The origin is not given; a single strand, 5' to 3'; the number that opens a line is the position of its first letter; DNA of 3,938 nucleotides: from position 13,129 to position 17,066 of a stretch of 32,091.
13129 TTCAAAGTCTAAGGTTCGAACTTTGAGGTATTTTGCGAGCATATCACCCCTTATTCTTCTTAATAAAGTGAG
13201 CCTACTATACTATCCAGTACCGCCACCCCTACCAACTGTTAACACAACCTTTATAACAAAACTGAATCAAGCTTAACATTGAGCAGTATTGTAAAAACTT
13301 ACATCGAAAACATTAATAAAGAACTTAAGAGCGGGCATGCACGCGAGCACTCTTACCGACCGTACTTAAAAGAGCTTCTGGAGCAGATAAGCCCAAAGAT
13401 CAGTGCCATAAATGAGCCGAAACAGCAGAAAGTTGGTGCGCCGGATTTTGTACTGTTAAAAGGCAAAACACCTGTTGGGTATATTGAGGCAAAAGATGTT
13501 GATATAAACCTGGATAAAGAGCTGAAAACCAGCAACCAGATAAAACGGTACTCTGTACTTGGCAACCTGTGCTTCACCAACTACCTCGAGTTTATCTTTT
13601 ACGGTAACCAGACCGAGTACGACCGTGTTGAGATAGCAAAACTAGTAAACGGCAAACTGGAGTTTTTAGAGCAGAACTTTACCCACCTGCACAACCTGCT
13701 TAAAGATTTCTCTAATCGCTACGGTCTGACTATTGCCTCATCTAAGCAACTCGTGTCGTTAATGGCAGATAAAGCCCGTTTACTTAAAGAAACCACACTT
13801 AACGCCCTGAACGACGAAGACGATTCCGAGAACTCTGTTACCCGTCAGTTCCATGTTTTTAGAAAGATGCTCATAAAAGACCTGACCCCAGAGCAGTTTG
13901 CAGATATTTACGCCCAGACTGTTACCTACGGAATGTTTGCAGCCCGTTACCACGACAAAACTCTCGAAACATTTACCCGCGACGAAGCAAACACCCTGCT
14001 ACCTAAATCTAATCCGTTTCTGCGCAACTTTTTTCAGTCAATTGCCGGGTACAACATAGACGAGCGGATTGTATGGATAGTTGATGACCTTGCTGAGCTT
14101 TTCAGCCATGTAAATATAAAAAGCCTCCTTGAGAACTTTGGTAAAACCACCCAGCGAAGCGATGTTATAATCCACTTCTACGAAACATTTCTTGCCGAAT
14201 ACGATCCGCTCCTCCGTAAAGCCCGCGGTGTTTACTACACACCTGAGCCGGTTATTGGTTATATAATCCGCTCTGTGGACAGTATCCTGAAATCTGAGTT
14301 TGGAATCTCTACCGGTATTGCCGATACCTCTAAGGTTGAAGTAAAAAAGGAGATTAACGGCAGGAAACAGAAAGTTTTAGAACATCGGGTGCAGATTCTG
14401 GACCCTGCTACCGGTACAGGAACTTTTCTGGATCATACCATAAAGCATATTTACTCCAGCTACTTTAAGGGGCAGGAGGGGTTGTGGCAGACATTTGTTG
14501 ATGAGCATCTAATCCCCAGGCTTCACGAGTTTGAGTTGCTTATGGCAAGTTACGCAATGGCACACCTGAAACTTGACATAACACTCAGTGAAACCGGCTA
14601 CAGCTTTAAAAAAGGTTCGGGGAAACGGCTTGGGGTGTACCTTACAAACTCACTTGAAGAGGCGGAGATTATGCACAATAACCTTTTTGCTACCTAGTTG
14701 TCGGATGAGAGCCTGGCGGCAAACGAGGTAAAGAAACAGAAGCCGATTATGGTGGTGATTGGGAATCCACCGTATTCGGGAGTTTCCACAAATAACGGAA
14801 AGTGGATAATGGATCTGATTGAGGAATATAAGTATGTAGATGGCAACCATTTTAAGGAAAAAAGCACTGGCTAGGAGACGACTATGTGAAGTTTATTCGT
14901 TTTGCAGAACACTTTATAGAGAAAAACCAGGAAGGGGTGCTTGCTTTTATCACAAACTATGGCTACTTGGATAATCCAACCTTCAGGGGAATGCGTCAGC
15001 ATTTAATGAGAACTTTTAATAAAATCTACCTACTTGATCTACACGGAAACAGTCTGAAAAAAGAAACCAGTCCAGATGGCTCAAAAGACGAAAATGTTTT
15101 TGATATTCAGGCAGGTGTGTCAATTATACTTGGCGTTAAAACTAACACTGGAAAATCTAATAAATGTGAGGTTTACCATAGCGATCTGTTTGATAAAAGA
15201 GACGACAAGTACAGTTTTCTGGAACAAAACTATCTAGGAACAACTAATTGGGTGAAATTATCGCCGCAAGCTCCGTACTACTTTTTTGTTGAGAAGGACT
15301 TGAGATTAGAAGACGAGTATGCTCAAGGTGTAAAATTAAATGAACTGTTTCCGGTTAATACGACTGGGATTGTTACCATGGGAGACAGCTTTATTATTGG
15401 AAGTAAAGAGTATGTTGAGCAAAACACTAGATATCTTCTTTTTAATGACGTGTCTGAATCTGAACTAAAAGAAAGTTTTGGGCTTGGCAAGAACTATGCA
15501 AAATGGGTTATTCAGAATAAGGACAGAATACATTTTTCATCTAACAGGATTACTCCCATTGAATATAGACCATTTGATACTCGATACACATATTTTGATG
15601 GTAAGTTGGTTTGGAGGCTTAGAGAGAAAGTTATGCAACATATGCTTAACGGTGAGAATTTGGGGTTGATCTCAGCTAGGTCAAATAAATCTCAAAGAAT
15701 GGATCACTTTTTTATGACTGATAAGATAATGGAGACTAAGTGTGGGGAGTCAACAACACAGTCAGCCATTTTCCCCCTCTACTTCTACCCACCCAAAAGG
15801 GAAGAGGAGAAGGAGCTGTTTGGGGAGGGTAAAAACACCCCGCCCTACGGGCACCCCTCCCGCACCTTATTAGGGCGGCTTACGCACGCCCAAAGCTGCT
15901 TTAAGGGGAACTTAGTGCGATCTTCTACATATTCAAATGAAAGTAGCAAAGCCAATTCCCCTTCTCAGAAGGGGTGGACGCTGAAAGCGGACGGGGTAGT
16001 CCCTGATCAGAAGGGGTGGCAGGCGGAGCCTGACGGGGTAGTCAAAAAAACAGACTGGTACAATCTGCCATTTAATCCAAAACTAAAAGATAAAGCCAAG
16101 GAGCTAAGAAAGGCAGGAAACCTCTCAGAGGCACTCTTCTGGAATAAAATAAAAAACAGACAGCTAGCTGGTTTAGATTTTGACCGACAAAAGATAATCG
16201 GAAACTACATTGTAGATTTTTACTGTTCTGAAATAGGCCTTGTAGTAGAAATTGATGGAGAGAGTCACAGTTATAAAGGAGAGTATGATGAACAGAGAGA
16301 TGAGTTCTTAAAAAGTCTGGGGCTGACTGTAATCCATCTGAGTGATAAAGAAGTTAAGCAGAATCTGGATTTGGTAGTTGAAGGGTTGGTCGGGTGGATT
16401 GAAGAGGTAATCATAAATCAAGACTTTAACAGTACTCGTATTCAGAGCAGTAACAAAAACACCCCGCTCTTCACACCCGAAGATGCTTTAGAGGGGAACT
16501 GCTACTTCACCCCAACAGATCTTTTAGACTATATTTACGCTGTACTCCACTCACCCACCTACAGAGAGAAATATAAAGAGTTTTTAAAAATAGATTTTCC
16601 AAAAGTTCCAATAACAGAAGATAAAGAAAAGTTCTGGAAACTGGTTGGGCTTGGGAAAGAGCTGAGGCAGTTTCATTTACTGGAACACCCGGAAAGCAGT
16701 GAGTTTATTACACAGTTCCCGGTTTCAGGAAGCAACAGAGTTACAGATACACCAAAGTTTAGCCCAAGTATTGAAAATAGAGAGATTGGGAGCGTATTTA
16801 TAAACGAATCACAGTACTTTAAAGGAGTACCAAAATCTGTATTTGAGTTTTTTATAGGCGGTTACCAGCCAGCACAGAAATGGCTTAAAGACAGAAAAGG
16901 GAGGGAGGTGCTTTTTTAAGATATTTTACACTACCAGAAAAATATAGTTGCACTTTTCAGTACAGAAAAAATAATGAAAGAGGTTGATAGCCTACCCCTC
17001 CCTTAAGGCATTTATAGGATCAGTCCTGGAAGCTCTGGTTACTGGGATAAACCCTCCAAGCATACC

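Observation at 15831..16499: In-frame DUF559 (Vsr-like) endonuclease cassette with GC-rich hairpin modules inside a Type IIG restriction-modification gene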

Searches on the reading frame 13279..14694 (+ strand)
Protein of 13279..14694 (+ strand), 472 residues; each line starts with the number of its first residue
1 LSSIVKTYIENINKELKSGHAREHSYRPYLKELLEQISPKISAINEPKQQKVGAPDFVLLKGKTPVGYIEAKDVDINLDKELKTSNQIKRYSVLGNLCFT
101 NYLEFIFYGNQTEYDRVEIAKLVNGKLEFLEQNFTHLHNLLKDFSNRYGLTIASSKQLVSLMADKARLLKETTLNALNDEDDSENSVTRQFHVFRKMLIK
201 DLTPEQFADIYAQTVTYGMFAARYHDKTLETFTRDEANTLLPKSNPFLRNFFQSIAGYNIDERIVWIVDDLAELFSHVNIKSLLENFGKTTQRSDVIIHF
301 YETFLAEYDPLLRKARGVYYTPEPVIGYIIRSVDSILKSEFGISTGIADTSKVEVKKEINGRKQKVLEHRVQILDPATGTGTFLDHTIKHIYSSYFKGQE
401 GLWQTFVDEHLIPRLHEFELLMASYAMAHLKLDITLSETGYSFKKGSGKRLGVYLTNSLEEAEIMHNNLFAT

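Call 3: search_protein_families(library=pfam, proteins=[window:13279-14694:+], max_evalue=0.01)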
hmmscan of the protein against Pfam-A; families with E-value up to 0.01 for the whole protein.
window:13279-14694:+ (472 aa): 2 families
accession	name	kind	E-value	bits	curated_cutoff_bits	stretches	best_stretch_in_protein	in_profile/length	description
PF02384.22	N6_Mtase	-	4.7e-06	26.6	20.4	1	294-394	3-71/311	N-6 DNA Methylase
PF04313.20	HSDR_N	-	0.00085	19.7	25.1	1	49-114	122-187/198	Type I restriction enzyme R protein N terminus (HSDR_N)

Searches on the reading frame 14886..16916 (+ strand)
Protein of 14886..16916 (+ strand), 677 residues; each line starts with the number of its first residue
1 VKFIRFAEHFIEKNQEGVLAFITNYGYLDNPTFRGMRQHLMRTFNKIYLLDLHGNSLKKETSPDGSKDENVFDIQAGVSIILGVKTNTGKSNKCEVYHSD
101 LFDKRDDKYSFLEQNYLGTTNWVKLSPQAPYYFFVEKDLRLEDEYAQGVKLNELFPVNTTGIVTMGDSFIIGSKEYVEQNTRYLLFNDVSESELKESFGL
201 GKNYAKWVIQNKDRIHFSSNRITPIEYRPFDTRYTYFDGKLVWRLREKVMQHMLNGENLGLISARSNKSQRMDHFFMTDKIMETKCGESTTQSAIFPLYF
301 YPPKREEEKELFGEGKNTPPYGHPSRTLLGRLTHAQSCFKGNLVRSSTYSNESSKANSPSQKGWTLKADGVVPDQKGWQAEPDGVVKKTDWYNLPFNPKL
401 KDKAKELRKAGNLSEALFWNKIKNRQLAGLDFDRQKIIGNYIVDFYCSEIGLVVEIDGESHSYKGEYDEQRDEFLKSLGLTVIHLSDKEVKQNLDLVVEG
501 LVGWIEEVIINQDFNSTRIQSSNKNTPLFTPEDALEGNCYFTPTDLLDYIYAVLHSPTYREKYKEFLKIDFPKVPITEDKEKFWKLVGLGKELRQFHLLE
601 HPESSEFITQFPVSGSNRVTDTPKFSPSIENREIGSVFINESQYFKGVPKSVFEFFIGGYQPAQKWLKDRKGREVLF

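Call 3: search_protein_families(library=pfam, proteins=[window:14886-16916:+], max_evalue=0.01)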
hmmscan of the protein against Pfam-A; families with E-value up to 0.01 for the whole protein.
window:14886-16916:+ (677 aa): 2 families
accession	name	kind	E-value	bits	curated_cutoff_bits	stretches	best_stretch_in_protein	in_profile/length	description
PF18135.7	Type_ISP_C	-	2.8e-72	244.1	25.9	2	538-674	184-316/342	Type ISP C-terminal specificity domain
PF04480.18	DUF559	-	5.6e-30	103.9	20.6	1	399-501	2-104/109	Protein of unknown function (DUF559)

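Call 10: find_homologous_proteins(query=window:14886-16916:+, max_evalue=0.00001)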
Query window:14886-16916:+ (677 aa): 7909 proteins with E <= 0.00001 among 8000 candidates; the best 120 are listed.
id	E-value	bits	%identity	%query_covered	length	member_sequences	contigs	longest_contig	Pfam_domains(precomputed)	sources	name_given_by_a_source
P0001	0.0e+0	1562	100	100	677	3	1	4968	PF18135.8,PF04480.19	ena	-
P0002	4.3e-158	546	45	48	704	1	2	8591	PF18135.8,PF04480.19,PF18741.8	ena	-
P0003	5.7e-158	546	43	100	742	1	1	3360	PF18135.8,PF04480.19,PF18741.8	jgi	-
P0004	4.0e-154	533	43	100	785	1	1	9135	PF18135.8,PF04480.19,PF07669.18,PF18741.8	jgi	-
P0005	1.0e-151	525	49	45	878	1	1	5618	PF18135.8,PF04480.19,PF02384.23,PF07669.18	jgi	jgi:predicted helicase/very-short-patch-repair endonuclease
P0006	7.7e-149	516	54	45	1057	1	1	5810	PF18135.8,PF02384.23,PF07669.18,PF20473.5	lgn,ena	-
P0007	1.0e-148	515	41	100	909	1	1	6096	PF18135.8,PF04480.19,PF02384.23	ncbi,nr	ncbi:MAG: DUF559 domain-containing protein, partial [Dysgonamonadaceae bacterium]|nr:DUF559 domain-c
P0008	1.5e-148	515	42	100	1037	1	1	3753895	PF18135.8,PF04480.19,PF02384.23,PF07669.18,PF20473.5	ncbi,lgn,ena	-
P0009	3.5e-147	510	40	99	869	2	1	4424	PF18135.8,PF04480.19,PF07669.18,PF18741.8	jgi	jgi:very-short-patch-repair endonuclease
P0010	7.1e-146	506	36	80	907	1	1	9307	PF18135.8,PF04480.19,PF02384.23,PF07669.18,PF20473.5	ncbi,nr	ncbi:MAG: type ISP restriction/modification enzyme, partial [Flavobacteriaceae bacterium]|nr:type IS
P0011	1.1e-145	505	43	48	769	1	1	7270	PF18135.8,PF04480.19,PF07669.18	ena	-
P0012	1.5e-145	505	55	44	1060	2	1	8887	PF18135.8,PF02384.23,PF07669.18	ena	-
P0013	3.1e-145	504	42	48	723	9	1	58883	PF18135.8,PF04480.19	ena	-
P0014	4.4e-145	503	55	44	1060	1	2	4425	PF18135.8,PF02384.23,PF07669.18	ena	-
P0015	5.7e-145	503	49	48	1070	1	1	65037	PF18135.8,PF02384.23,PF07669.18,PF20473.5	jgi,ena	-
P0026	1.3e-140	488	40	100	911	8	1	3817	PF18135.8,PF04480.19,PF07669.18,PF18741.8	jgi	-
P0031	7.3e-140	486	42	100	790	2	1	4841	PF18135.8,PF04480.19,PF07669.18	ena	-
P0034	1.9e-139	485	40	100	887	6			PF18135.8,PF04480.19,PF07669.18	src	-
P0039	4.6e-139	483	43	48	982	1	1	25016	PF18135.8,PF04480.19,PF07669.18,PF20473.5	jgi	jgi:very-short-patch-repair endonuclease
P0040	5.6e-139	483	41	100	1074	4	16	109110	PF18135.8,PF04480.19,PF02384.23,PF07669.18,PF20473.5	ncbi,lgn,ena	-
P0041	8.1e-139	482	49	46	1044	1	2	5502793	PF18135.8,PF02384.23,PF07669.18,PF20473.5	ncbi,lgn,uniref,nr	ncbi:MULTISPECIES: type ISP restriction/modification enzyme [Planktothrix]|uniref:type ISP restricti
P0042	8.2e-139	482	41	100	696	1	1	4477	PF18135.8,PF04480.19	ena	-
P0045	1.6e-138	481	41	100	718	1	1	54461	PF18135.8,PF04480.19,PF07669.18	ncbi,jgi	jgi:very-short-patch-repair endonuclease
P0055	7.1e-137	476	49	47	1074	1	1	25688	PF18135.8,PF02384.23,PF07669.18,PF20473.5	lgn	-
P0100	1.7e-134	468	40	100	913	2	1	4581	PF18135.8,PF04480.19,PF02384.23,PF07669.18,PF20473.5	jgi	jgi:predicted helicase/very-short-patch-repair endonuclease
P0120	2.1e-133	465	50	45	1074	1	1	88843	PF18135.8,PF02384.23,PF20473.5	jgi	jgi:predicted helicase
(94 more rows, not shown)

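Call 19: find_encoding_contigs(protein=P0040, flank=3000, max_places=2)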
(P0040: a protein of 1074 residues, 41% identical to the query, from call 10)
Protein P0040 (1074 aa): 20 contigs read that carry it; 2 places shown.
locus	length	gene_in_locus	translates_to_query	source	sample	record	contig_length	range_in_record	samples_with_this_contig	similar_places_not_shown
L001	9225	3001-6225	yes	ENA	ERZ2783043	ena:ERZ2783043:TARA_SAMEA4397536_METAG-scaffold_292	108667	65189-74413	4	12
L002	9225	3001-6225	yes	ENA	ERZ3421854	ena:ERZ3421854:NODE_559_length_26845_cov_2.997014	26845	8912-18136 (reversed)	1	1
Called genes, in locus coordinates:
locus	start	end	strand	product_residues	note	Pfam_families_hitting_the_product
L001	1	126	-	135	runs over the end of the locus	PF02675:AdoMet_dc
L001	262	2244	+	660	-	PF00676:E1_dh, PF00456:Transketolase_N (weak), PF02779:Transket_pyr, PF02780:Transketolase_C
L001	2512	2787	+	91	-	-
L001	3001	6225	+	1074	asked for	PF02384:N6_Mtase (faint), PF20473:MmeI_Mtase (weak), PF07669:Eco57I, PF18135:Type_ISP_C, PF04480:DUF559, PF18135:Type_ISP_C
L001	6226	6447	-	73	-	-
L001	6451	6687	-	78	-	PF09954:DUF2188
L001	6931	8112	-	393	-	PF00202:Aminotran_3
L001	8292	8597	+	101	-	-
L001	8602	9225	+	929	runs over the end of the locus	PF15902:Sortilin-Vps10 (faint), PF18962:Por_Secre_tail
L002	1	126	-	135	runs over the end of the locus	PF02675:AdoMet_dc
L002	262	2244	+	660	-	PF00676:E1_dh, PF00456:Transketolase_N (weak), PF02779:Transket_pyr, PF02780:Transketolase_C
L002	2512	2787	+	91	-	-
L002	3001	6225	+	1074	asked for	PF02384:N6_Mtase (faint), PF20473:MmeI_Mtase (weak), PF07669:Eco57I, PF18135:Type_ISP_C, PF04480:DUF559, PF18135:Type_ISP_C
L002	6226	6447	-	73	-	-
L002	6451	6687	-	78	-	PF09954:DUF2188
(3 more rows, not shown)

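Call 20: find_encoding_contigs(protein=P0008, flank=3000, max_places=1)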
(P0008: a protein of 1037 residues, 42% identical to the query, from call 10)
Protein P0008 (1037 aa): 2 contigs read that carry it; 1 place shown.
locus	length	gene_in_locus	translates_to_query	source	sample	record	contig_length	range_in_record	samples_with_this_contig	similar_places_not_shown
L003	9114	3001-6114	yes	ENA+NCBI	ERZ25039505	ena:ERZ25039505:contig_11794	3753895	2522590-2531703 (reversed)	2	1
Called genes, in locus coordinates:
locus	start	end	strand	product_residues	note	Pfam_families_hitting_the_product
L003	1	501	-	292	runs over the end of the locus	PF01882:DUF58, PF13519:VWA_2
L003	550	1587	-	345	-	PF00493:MCM (weak), PF20030:bpMoxR, PF07726:AAA_3, PF07728:AAA_5, PF17863:AAA_lid_2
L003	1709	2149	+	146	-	PF13673:Acetyltransf_10, PF00583:Acetyltransf_1, PF13508:Acetyltransf_7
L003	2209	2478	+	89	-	-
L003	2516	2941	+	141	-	-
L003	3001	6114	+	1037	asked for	PF02384:N6_Mtase, PF20473:MmeI_Mtase, PF07669:Eco57I, PF18135:Type_ISP_C, PF04480:DUF559, PF18135:Type_ISP_C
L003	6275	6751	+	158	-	PF03653:UPF0093 (weak)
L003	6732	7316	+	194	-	PF13302:Acetyltransf_3, PF13420:Acetyltransf_4, PF00583:Acetyltransf_1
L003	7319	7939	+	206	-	-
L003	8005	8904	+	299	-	PF18962:Por_Secre_tail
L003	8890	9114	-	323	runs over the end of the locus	PF09949:APP1_cat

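Call 21: find_encoding_contigs(protein=P0013, flank=3000, max_places=1)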
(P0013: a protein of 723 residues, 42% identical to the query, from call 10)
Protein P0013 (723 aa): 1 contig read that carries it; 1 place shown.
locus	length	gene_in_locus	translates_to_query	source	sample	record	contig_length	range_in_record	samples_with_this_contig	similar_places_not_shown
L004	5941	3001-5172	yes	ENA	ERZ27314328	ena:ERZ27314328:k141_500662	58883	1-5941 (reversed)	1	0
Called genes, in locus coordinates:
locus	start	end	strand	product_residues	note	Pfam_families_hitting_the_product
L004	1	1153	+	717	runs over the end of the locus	PF01138:RNase_PH, PF03725:RNase_PH_C, PF03726:PNPase, PF01138:RNase_PH, PF00013:KH_1, PF00575:S1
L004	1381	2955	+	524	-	PF02384:N6_Mtase (faint)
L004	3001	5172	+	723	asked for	PF18135:Type_ISP_C, PF04480:DUF559, PF18135:Type_ISP_C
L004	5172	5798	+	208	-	-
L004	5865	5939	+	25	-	?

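Call 48: find_encoding_contigs(protein=P0100, flank=500, max_places=1)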
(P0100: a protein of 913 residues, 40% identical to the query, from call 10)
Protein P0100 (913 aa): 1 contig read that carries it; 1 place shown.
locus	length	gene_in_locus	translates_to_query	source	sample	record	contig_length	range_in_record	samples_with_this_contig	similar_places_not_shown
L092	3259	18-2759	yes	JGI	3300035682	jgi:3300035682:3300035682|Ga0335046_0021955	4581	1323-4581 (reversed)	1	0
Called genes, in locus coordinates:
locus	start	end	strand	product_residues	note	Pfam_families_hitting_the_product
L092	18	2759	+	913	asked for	PF02384:N6_Mtase (weak), PF20473:MmeI_Mtase (weak), PF07669:Eco57I, PF18135:Type_ISP_C, PF04480:DUF559, PF18135:Type_ISP_C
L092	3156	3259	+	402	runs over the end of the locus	PF02661:Fic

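Call 49: find_encoding_contigs(protein=P0041, flank=500, max_places=1)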
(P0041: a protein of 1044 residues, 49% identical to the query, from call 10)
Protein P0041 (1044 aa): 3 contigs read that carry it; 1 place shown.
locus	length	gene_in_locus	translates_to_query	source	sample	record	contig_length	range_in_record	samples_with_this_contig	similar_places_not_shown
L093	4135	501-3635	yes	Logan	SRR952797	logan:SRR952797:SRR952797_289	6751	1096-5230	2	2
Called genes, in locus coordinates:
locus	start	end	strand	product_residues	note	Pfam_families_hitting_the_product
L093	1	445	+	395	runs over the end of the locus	PF00089:Trypsin (weak), PF13365:Trypsin_2, PF13181:TPR_8 (faint), PF00515:TPR_1 (faint), PF07719:TPR_2 (faint), PF13431:TPR_17 (faint), PF13432:TPR_16 (faint), PF13414:TPR_11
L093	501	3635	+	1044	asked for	PF02384:N6_Mtase, PF20473:MmeI_Mtase (weak), PF07669:Eco57I (weak), PF18135:Type_ISP_C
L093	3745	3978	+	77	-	-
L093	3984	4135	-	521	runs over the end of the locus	PF13360:PQQ_2 (faint), PF13570:Beta-prop_ACSF4 (faint)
